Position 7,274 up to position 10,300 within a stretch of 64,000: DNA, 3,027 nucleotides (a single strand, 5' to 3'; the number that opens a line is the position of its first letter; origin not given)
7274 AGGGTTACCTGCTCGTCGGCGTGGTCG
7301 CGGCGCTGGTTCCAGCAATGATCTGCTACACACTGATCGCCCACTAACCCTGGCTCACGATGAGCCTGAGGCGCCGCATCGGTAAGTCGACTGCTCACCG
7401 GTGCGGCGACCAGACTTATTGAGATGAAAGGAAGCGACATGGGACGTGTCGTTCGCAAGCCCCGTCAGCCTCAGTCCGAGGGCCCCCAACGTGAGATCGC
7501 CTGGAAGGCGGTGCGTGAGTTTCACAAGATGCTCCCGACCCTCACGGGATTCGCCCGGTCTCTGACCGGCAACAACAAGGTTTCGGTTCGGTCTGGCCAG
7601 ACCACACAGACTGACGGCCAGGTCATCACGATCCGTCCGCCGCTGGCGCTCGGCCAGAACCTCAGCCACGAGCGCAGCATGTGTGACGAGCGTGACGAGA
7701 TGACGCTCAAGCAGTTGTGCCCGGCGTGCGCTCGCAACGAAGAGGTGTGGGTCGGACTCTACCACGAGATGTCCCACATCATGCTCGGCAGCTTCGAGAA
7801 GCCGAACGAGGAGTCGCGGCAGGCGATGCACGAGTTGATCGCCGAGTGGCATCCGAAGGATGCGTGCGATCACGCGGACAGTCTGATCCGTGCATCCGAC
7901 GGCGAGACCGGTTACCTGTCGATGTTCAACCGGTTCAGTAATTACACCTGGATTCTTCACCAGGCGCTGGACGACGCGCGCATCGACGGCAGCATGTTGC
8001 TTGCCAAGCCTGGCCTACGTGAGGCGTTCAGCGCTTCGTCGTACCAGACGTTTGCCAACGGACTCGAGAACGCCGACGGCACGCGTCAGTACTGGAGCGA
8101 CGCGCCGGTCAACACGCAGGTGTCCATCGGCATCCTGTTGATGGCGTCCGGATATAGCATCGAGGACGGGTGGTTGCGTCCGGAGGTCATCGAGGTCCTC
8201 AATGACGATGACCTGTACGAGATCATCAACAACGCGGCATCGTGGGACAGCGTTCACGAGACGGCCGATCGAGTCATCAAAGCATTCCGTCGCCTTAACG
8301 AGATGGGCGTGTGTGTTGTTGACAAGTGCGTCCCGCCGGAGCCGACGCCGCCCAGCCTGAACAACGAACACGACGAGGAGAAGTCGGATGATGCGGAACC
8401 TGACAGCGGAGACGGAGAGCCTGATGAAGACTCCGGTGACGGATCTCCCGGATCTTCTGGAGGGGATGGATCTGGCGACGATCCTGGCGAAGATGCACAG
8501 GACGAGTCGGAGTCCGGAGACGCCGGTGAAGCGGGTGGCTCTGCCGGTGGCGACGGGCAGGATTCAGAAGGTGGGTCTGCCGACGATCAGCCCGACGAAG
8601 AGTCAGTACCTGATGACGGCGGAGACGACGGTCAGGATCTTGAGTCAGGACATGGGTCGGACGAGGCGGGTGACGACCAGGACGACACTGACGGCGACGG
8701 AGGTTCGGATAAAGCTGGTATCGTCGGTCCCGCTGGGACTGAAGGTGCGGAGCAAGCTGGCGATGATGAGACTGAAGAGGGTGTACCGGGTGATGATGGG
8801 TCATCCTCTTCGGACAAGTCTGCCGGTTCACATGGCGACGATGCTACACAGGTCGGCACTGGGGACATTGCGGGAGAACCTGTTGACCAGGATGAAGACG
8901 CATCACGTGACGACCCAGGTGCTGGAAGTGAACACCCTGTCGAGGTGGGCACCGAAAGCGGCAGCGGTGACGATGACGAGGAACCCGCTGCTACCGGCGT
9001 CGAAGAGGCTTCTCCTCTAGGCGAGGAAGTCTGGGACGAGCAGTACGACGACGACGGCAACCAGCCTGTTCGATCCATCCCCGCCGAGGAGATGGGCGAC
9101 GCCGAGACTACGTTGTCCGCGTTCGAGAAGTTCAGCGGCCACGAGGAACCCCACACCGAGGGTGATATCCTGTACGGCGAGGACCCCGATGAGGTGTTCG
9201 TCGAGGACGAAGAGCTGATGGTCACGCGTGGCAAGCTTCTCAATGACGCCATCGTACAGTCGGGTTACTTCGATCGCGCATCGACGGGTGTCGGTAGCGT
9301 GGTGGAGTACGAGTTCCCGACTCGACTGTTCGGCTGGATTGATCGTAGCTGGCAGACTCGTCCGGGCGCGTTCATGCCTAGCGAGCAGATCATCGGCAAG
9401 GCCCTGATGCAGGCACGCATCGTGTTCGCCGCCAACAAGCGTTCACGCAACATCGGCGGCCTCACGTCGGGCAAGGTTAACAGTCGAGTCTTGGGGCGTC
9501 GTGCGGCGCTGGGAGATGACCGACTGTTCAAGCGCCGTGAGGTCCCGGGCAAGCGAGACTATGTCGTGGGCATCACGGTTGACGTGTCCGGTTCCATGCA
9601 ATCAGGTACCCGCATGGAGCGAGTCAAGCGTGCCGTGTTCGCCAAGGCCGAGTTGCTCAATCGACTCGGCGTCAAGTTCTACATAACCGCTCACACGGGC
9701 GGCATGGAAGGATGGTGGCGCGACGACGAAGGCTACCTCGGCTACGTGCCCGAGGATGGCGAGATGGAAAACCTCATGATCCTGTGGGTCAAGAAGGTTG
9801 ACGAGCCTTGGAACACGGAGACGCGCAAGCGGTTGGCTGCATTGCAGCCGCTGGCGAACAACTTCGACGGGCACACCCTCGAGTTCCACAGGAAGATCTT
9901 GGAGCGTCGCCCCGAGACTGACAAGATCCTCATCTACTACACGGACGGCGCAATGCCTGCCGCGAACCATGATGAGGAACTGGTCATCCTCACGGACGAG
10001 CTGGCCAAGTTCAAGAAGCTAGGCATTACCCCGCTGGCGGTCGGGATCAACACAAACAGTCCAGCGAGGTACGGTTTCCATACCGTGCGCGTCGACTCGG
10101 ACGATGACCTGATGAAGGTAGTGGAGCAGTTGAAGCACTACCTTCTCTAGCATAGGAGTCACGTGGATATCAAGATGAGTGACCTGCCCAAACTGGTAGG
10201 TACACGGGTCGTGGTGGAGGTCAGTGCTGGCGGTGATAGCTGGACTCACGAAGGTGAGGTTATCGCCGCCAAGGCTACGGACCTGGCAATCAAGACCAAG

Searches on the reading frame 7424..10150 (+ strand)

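Call 33: search_protein_families(library=phrogs, proteins=[window:7424-10150:+], max_evalue=0.0001)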
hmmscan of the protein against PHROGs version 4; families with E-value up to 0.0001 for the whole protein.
window:7424-10150:+ (908 aa): 2 families
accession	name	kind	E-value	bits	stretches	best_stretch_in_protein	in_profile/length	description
phrog_5298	-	moron, auxiliary metabolic gene and host takeover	3.5e-152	509.3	1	21-904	9-641/645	cobalamin biosynthesis protein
phrog_1576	-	unknown function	3.5e-27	96.4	1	667-908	484-728/729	-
